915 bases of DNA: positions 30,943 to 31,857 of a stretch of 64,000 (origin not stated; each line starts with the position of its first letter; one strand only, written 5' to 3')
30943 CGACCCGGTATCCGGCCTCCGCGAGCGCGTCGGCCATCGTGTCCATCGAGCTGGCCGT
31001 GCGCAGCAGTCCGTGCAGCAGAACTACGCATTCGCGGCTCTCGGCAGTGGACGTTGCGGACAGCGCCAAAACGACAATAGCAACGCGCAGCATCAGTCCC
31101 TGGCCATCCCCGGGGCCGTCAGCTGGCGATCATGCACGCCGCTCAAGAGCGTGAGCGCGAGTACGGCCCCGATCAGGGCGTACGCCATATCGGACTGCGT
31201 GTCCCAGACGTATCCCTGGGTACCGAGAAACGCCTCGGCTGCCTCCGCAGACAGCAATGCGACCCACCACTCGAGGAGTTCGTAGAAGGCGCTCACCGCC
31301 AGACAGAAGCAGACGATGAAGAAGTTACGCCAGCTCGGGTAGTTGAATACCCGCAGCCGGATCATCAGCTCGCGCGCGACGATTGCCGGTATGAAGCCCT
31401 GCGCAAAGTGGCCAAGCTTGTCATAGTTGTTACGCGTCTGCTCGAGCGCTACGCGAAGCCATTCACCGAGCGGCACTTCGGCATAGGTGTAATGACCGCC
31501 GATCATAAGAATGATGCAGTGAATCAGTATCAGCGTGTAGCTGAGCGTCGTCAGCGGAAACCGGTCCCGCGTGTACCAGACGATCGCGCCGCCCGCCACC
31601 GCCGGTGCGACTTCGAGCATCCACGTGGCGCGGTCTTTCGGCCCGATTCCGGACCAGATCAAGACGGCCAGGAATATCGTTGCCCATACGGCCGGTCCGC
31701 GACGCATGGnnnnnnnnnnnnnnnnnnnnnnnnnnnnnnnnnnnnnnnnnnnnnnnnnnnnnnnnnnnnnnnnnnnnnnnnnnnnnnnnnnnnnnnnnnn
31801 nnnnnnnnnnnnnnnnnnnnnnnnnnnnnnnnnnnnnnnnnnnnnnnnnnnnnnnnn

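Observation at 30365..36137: Translationally coupled four-gene operon headed by a ~1,360-aa membrane protein of no recognisable family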

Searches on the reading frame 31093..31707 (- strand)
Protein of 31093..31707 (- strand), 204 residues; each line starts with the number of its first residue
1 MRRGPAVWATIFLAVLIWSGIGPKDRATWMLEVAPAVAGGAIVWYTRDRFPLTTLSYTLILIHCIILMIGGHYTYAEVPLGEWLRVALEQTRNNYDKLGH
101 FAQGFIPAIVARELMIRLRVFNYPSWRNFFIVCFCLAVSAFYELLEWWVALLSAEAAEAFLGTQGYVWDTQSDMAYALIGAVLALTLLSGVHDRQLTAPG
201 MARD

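Call 6: search_protein_families(library=pfam, proteins=[window:31093-31707:-], max_evalue=1)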
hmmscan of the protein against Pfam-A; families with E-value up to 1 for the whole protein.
window:31093-31707:- (204 aa): 3 families
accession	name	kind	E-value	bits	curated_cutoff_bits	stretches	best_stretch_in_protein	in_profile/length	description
PF09997.14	DUF2238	-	3.8e-58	195.8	26.4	1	40-177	4-140/140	Predicted membrane protein (DUF2238)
PF04279.20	IspA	-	0.14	12.8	28.7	1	7-135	30-155/176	Intracellular septation protein A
PF12666.12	PrgI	-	0.34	11.9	27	1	36-91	29-82/91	PrgI family protein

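Call 7: search_protein_families(library=ncbifam, proteins=[window:31093-31707:-], max_evalue=1)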
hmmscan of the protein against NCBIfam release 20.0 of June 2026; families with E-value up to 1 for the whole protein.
window:31093-31707:- (204 aa): 3 families
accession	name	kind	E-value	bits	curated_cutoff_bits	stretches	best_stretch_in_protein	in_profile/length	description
NF007369.0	PRK09867.1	equivalog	2.8e-61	207.1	353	1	11-198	16-203/209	hypothetical protein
TIGR02611.1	TIGR02611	hypoth_equivalog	0.012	15.4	70.6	1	8-75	50-115/121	TIGR02611 family protein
TIGR04429.1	Phr_nterm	subfamily_domain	0.21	12.2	25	1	176-192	6-22/28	Phr family secreted Rap phosphatase inhibitor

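Call 47: search_solved_structures(query=window:31096-31707:-, max_evalue=1)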
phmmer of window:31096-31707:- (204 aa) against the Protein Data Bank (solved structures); distinct sequences matched with E-value up to 1: 36.
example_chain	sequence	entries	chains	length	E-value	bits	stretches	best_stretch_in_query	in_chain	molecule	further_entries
4js0_A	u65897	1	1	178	0.18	14.8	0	113-157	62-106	Cell division control protein 42 homolog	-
1am4_D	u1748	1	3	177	0.2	14.7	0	113-157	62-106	CDC42HS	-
1ees_A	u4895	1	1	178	0.21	14.6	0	113-157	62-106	GTP-BINDING PROTEIN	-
3eg5_A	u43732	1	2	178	0.21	14.6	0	113-157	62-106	Cell division control protein 42 homolog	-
3gcg_A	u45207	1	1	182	0.21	14.6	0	113-157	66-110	Cell division control protein 42 homolog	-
1cee_A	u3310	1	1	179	0.21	14.6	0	113-157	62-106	GTP-BINDING RHO-LIKE PROTEIN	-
1gzs_A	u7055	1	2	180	0.21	14.6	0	113-157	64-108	GTP-BINDING PROTEIN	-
4yc7_A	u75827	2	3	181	0.21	14.6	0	113-157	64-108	Cell division control protein 42 homolog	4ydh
3qbv_A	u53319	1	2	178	0.21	14.6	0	113-157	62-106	Cell division control protein 42 homolog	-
9vm2_B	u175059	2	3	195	0.22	14.5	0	112-157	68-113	Cell division control protein 42 homolog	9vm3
1a4r_A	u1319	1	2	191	0.23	14.5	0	113-157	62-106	G25K GTP-BINDING PROTEIN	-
5upl_B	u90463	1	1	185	0.23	14.5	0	113-157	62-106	Cell division control protein 42 homolog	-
3vhl_B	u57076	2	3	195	0.24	14.4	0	112-157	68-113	Cell division control protein 42 homolog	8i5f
1ki1_A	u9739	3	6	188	0.24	14.4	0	113-157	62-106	G25K GTP-binding protein, placental isoform | CDC42 HOMOLOG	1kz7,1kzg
6tky_C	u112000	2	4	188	0.24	14.4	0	113-157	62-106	Cell division control protein 42 homolog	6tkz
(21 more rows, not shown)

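Call 75: search_protein_families(library=padloc, proteins=[window:31096-31707:-], max_evalue=0.01)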
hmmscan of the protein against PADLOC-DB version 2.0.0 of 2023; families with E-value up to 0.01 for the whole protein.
window:31096-31707:- (204 aa): 0 families
